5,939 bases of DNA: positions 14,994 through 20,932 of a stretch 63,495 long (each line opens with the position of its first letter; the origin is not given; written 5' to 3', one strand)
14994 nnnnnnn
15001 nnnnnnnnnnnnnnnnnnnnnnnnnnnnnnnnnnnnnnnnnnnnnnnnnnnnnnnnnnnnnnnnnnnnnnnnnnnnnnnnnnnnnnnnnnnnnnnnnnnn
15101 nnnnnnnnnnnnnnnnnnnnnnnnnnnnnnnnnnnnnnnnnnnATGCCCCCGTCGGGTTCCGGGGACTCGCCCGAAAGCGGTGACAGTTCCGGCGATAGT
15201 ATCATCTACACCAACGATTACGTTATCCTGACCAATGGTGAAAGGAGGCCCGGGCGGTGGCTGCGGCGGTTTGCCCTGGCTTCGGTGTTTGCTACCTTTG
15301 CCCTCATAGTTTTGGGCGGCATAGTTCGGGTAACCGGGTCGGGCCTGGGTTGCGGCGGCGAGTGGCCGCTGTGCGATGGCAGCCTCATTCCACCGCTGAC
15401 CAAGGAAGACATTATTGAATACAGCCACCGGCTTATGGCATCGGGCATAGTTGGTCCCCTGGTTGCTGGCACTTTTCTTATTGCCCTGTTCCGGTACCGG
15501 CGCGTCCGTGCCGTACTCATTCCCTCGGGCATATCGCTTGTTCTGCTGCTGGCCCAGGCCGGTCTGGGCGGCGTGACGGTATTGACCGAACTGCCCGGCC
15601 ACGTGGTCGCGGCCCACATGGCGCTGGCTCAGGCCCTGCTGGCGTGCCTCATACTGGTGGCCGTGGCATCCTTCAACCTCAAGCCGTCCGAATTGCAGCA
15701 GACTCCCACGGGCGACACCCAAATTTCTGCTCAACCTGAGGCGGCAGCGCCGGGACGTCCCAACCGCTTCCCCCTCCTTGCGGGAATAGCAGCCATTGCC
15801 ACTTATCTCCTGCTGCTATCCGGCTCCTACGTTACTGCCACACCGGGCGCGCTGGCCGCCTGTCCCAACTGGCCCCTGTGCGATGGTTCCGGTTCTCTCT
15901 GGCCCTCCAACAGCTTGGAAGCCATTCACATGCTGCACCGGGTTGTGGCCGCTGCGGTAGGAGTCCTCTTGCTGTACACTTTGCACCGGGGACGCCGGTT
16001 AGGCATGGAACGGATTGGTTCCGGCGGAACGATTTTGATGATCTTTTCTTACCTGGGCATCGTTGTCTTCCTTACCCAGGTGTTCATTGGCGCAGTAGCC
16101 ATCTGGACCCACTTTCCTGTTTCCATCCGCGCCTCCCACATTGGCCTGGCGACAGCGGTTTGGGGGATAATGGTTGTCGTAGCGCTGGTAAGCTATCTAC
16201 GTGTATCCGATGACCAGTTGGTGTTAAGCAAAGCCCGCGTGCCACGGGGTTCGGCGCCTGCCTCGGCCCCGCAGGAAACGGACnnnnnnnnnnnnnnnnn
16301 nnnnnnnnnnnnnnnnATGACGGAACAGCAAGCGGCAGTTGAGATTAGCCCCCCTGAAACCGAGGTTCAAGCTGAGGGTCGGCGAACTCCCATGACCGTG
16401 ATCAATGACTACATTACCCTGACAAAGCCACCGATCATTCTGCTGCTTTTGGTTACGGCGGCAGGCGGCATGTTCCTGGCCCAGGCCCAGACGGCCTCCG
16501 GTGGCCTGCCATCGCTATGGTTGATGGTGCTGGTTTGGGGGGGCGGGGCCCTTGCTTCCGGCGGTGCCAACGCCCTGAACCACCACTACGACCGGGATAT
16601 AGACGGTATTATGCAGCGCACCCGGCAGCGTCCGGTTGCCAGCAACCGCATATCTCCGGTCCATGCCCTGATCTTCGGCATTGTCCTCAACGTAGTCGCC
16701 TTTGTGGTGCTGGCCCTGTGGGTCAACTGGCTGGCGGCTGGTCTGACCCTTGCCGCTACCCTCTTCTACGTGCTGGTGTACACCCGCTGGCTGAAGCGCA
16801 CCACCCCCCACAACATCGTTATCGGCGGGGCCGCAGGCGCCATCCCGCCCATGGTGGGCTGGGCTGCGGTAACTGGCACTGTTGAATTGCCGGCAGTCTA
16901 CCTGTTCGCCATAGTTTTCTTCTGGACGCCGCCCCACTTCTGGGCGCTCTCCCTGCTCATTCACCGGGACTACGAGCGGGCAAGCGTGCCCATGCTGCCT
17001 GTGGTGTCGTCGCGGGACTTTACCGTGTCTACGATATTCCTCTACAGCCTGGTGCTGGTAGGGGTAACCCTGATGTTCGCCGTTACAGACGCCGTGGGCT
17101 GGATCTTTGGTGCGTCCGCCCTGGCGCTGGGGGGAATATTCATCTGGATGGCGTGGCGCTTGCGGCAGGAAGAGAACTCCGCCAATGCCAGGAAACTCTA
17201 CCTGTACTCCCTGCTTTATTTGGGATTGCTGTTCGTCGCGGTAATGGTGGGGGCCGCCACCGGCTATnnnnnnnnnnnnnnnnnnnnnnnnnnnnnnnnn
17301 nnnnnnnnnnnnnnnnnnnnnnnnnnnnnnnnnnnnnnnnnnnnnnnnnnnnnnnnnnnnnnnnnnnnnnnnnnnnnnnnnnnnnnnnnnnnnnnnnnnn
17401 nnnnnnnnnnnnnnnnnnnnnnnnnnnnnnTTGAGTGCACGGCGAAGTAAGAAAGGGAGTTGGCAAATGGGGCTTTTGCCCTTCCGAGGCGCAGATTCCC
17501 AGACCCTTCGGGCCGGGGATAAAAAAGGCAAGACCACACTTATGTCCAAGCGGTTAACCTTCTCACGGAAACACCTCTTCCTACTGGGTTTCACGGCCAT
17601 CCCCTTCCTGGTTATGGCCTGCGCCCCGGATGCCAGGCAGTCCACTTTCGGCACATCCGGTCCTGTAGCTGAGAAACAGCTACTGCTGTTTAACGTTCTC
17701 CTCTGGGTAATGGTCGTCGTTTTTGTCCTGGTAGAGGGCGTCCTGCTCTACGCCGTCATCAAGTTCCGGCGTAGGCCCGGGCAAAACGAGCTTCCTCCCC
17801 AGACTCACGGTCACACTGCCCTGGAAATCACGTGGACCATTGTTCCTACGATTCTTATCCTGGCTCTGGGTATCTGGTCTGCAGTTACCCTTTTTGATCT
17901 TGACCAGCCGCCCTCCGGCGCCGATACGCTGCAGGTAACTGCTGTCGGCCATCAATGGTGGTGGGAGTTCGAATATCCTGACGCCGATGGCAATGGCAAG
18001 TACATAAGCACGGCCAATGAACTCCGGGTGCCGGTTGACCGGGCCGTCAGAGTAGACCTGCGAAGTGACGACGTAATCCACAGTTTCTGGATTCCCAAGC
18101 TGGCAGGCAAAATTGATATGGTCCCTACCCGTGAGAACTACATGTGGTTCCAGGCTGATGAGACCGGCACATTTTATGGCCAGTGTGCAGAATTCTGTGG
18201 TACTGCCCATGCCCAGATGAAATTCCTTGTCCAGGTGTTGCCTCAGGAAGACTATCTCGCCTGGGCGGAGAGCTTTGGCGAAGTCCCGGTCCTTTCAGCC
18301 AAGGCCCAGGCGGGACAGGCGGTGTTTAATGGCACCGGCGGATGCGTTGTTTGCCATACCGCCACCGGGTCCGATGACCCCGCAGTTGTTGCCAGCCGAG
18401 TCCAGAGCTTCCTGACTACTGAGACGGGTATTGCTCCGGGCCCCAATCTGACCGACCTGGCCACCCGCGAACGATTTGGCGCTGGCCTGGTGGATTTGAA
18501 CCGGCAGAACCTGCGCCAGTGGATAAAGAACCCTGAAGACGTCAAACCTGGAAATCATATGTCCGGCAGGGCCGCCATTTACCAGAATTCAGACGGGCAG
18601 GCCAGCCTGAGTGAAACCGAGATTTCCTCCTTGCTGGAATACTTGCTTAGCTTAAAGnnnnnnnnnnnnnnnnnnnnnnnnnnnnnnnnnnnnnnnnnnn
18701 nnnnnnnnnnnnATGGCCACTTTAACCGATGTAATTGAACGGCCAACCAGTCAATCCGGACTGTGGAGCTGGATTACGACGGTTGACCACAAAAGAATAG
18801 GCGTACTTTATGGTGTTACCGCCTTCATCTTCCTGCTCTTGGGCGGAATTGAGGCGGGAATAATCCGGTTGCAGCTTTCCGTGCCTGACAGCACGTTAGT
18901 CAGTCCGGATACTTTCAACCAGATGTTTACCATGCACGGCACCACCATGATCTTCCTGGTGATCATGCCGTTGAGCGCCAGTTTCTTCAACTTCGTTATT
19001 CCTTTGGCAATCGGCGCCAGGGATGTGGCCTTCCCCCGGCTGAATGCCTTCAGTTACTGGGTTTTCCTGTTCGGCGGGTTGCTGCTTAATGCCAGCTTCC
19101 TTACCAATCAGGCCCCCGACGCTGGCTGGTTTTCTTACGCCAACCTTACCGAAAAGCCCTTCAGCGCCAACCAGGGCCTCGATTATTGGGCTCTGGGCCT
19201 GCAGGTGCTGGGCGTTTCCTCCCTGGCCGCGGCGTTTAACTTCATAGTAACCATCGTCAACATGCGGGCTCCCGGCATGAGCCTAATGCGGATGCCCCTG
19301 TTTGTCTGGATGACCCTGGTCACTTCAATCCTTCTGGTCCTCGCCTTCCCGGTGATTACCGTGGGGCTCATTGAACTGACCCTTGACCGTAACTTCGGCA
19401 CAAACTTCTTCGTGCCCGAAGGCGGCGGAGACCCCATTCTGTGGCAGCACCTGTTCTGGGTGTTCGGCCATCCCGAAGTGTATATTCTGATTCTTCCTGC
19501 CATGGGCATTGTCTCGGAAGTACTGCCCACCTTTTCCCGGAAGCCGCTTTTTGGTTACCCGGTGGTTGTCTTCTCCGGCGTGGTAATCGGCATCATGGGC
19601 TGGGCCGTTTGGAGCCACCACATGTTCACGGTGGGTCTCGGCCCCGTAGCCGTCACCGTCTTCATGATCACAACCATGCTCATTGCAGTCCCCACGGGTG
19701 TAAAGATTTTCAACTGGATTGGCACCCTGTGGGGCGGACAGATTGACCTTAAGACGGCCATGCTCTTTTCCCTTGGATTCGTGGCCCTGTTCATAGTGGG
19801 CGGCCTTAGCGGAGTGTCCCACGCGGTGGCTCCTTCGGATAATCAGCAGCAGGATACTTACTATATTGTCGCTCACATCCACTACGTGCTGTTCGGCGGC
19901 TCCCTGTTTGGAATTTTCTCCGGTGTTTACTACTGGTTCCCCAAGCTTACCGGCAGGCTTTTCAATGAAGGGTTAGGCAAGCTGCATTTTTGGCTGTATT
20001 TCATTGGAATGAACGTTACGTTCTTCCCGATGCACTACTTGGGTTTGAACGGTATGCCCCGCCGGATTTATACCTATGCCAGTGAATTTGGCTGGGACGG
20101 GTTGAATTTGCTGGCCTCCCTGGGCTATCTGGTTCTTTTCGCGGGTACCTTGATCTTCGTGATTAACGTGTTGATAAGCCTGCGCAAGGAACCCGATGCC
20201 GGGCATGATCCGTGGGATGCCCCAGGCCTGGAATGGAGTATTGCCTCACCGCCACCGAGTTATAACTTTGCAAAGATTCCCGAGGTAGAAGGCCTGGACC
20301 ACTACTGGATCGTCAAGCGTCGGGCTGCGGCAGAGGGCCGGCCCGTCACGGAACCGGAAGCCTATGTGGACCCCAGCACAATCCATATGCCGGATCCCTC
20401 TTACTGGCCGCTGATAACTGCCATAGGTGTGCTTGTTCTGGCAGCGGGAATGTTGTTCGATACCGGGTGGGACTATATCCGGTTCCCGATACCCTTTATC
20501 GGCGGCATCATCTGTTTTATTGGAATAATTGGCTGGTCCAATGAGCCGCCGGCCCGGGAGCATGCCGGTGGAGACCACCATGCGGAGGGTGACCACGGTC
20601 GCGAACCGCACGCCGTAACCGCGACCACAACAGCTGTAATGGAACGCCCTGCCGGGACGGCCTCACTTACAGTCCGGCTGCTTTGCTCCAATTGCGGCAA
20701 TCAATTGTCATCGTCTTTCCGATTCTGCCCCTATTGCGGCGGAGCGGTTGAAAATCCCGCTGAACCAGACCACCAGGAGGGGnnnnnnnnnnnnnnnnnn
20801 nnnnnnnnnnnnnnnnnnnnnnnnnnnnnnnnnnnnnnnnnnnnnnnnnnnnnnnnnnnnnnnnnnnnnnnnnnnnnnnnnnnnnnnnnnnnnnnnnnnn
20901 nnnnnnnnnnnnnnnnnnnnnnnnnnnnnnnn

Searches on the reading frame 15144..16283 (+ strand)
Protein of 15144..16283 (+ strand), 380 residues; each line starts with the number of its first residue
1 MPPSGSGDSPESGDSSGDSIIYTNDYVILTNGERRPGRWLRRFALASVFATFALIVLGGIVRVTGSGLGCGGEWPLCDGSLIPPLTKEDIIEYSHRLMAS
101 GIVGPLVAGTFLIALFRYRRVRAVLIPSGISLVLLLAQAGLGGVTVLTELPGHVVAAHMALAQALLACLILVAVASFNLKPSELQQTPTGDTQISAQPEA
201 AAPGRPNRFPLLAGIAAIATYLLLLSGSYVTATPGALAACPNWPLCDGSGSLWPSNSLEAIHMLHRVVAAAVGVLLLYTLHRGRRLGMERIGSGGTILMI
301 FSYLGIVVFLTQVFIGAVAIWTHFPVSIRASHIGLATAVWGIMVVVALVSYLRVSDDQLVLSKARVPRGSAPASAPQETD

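Call 3: search_protein_families(library=pfam, proteins=[window:15144-16283:+], max_evalue=0.01)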
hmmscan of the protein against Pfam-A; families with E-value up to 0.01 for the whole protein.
window:15144-16283:+ (380 aa): 1 family
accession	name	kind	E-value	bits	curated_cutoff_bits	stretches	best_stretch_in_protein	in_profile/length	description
PF02628.20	COX15-CtaA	-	1.3e-32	113.5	29.9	1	42-344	2-322/322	Cytochrome oxidase assembly protein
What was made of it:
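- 15144..16286 (+): ctaA, heme A synthase; first gene of the conserved cluster. Pfam COX15-CtaA, E 1.3e-32 (call 3).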

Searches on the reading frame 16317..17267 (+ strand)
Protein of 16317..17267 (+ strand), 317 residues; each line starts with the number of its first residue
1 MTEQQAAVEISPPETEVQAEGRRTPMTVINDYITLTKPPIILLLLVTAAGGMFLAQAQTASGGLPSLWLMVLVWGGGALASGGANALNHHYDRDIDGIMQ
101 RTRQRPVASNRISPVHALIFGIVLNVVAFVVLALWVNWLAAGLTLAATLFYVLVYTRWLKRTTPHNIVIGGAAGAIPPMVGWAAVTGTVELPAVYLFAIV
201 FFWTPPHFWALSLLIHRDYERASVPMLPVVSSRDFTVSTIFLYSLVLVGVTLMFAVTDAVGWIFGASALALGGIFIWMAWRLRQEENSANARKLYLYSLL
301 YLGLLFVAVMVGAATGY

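Call 3: search_protein_families(library=pfam, proteins=[window:16317-17267:+], max_evalue=0.01)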
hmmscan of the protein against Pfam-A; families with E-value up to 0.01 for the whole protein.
window:16317-17267:+ (317 aa): 1 family
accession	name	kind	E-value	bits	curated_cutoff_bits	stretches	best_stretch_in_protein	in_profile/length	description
PF01040.23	UbiA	-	3.5e-63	213.6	34.2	1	45-297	2-247/250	UbiA prenyltransferase family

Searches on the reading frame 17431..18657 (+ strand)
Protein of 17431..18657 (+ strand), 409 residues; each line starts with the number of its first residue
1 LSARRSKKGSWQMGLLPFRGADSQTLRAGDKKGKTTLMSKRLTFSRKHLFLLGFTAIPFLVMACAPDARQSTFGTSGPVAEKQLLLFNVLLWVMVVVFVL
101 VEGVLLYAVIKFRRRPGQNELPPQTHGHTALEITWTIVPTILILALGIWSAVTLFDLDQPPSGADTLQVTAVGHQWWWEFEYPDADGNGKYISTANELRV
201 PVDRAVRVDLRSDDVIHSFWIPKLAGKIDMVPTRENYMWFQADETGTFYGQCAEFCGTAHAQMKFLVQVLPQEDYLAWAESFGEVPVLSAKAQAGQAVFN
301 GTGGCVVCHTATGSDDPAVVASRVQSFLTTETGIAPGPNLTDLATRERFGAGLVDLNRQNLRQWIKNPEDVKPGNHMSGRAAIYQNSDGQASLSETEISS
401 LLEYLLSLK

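Call 3: search_protein_families(library=pfam, proteins=[window:17431-18657:+], max_evalue=0.01)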
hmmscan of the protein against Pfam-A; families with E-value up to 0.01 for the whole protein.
window:17431-18657:+ (409 aa): 3 families
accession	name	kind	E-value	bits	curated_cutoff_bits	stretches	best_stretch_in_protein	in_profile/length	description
PF00116.26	COX2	-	3.8e-25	88.6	22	1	168-268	2-118/120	Cytochrome C oxidase subunit II, periplasmic domain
PF02790.20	COX2_TM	-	2.9e-13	50.2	22.8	1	75-150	11-85/88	Cytochrome C oxidase subunit II, transmembrane domain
PF00034.26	Cytochrom_C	-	1.8e-05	26.4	21.3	1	293-409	2-90/90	Cytochrome c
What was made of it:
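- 17431..18660 (+): coxII of caa3 type: two TM helices, a CuA cupredoxin domain (HSFW...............) and a C-terminal cytochrome c (CVVCH). The real start is probably the ATG near 17542 (MSKRL...), which gives a lipoprotein-like signal ending LVMAC. Pfam COX2_TM, COX2 and Cytochrom_C (call 3).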

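Call 4: search_protein_families(library=ncbifam, proteins=[window:17431-18657:+], max_evalue=0.01)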
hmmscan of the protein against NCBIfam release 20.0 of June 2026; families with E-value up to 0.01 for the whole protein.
window:17431-18657:+ (409 aa): 9 families
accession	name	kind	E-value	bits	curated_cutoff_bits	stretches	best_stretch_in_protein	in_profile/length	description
TIGR02866.1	CoxB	equivalog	5.9e-65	218.6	147.7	1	78-280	4-202/202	cytochrome c oxidase subunit II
NF050117.1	aa3_CtaC_Actin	exception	1.5e-49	168.4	250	1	59-277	12-240/244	aa3-type cytochrome oxidase subunit II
TIGR01432.1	QOXA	equivalog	2.4e-38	131.7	240.95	1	69-280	15-224/227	cytochrome aa3 quinol oxidase subunit II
TIGR01433.1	CyoA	equivalog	1.9e-27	96.1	266.2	1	74-280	19-223/226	ubiquinol oxidase subunit II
NF007816.0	PRK10525.1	equivalog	2.3e-20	73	511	1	47-280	8-236/318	cytochrome o ubiquinol oxidase subunit II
TIGR04246.1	nitrous_NosZ_Gp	equivalog_domain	1.9e-05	23.2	625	1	212-269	519-576/578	Sec-dependent nitrous-oxide reductase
TIGR04485.1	thiosulf_SoxX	equivalog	0.00012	22.7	61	0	337-408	22-78/78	sulfur oxidation c-type cytochrome SoxX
TIGR04244.1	nitrous_NosZ_RR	equivalog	0.0012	17.4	625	1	213-264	570-621/627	TAT-dependent nitrous-oxide reductase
NF033864.1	cytochrome579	equivalog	0.0032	17.3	280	1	275-317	31-74/179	cytochrome 579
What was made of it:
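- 17431..18660 (+): TIGR02866 CoxB scores 218.6 bits, above its cutoff (call 4).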

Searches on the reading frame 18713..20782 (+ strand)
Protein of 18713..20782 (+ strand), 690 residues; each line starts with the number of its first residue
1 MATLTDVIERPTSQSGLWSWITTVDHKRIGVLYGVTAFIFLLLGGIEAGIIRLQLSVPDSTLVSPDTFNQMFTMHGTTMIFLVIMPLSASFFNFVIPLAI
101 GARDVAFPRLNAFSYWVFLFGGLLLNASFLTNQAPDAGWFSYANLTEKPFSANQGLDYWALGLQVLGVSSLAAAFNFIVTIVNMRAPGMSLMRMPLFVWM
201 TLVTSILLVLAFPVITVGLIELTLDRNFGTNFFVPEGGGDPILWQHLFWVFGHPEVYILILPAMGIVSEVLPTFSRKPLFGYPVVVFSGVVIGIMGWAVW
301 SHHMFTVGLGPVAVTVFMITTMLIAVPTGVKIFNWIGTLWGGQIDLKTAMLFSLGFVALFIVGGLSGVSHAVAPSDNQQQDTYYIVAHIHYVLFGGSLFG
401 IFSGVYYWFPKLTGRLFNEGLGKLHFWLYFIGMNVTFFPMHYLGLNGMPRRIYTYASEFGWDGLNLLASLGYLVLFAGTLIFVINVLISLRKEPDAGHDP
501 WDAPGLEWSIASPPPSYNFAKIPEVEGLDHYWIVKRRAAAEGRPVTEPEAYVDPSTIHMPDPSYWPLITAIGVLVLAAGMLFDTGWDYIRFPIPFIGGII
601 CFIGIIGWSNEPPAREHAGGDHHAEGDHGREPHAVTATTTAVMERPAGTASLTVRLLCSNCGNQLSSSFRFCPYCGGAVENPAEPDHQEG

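Call 3: search_protein_families(library=pfam, proteins=[window:18713-20782:+], max_evalue=0.01)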
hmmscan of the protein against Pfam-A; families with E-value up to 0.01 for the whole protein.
window:18713-20782:+ (690 aa): 6 families
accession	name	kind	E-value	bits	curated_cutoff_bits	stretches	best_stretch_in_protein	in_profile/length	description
PF00115.25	COX1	-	3.6e-163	543.9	34.8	1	28-473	1-435/436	Cytochrome C and Quinol oxidase polypeptide I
PF13240.11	Zn_Ribbon_1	-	3.4e-06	27.1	25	1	658-676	2-20/23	zinc-ribbon domain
PF13248.11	Zn_ribbon_3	-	4.1e-05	23.3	27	1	658-676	5-23/26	zinc-ribbon domain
PF17032.10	Zn_ribbon_15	-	5e-05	24.5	28.9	1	600-676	23-73/73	zinc-ribbon family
PF12773.13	DZR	-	0.00021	21.8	27.3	1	657-676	26-45/45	Double zinc ribbon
PF24460.1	DUF7575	-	0.0014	18.4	28.5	1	658-677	6-25/28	Domain of unknown function (DUF7575)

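Call 4: search_protein_families(library=ncbifam, proteins=[window:18713-20782:+], max_evalue=0.01)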
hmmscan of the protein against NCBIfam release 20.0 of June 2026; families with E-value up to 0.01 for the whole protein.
window:18713-20782:+ (690 aa): 6 families
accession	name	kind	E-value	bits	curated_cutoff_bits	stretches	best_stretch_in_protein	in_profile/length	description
TIGR02891.1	CtaD_CoxA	equivalog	1e-218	727.1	670.75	1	20-525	1-504/504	cytochrome c oxidase subunit I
TIGR02882.1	QoxB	equivalog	9e-193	642.2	1015.5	1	19-586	43-605/643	cytochrome aa3 quinol oxidase subunit I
NF050116.1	cyt_aa3_Actin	exception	2.6e-184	613.9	880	1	20-525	2-507/522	aa3-type cytochrome oxidase subunit I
TIGR02843.1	CyoB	equivalog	5.7e-176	586.7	1020.35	1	17-590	43-615/646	cytochrome o ubiquinol oxidase subunit I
NF011592.0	PRK15017.1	equivalog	1.4e-146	490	1271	1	17-603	44-626/663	cytochrome o ubiquinol oxidase subunit I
NF041075.1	quin_ox_SoxB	equivalog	3.6e-19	69.1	700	1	39-488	6-452/468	proton pump complex quinol oxidase subunit SoxB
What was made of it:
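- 18713..20785 (+): coxI (690 aa) with a C-terminal extension of two extra hydrophobic helices and a zinc ribbon. Pfam COX1, E 3.6e-163; TIGR02891 scores 727 bits; Zn_Ribbon_1 covers residues 658-676 (calls 3, 4).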
